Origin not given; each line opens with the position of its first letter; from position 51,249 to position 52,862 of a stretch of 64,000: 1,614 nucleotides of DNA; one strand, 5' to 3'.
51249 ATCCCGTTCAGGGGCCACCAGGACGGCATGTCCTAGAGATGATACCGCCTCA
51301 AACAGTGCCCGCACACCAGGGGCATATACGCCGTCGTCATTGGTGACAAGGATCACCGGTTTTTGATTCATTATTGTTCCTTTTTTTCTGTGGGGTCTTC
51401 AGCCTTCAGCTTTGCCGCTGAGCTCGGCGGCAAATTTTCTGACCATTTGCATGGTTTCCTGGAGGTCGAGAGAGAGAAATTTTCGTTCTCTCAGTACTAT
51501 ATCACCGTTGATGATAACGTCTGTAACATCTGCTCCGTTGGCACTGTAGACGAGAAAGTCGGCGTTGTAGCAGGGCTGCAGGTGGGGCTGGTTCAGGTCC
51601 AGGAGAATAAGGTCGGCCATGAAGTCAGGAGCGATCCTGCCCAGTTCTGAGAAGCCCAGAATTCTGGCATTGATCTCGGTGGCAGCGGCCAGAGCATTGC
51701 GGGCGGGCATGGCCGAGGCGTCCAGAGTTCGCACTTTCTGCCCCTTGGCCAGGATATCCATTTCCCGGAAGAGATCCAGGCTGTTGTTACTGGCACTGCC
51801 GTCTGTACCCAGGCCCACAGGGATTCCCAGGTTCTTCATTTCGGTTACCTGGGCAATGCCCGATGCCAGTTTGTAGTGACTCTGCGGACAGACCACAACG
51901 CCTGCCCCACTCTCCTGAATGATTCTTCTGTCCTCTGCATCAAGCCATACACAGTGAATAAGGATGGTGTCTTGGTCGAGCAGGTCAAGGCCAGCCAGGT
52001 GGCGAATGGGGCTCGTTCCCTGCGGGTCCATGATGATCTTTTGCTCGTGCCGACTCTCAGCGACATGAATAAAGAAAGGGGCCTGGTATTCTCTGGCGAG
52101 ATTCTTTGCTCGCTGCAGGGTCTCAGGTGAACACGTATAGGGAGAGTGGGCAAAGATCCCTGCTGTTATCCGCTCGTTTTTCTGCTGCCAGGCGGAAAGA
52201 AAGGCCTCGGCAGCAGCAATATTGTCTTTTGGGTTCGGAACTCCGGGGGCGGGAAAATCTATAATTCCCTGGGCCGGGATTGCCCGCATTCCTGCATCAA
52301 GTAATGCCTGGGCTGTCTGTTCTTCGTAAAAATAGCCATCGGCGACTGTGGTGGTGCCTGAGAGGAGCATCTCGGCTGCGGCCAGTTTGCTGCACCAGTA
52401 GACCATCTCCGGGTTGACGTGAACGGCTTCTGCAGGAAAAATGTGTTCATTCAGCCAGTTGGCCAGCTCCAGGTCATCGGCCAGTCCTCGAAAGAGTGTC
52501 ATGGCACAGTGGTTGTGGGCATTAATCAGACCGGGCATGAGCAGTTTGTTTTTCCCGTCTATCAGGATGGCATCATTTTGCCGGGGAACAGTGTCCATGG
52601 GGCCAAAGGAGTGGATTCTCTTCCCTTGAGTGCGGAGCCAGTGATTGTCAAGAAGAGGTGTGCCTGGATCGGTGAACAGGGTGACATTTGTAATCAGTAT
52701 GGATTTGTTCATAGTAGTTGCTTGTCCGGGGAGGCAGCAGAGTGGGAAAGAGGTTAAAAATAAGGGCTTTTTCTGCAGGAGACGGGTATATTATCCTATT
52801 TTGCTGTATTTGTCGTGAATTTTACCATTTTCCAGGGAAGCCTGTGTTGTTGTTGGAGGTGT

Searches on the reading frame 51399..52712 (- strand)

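Call 62: search_protein_families(library=pfam, proteins=[window:51399-52712:-], max_evalue=0.00001)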
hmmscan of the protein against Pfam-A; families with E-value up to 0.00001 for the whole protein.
window:51399-52712:- (437 aa): 2 families
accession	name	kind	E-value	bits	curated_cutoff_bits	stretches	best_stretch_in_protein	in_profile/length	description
PF01979.26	Amidohydro_1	-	2.8e-62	211.4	25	1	58-406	2-345/345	Amidohydrolase family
PF07969.17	Amidohydro_3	-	3.6e-17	63.4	29.7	1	189-406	254-471/472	Amidohydrolase family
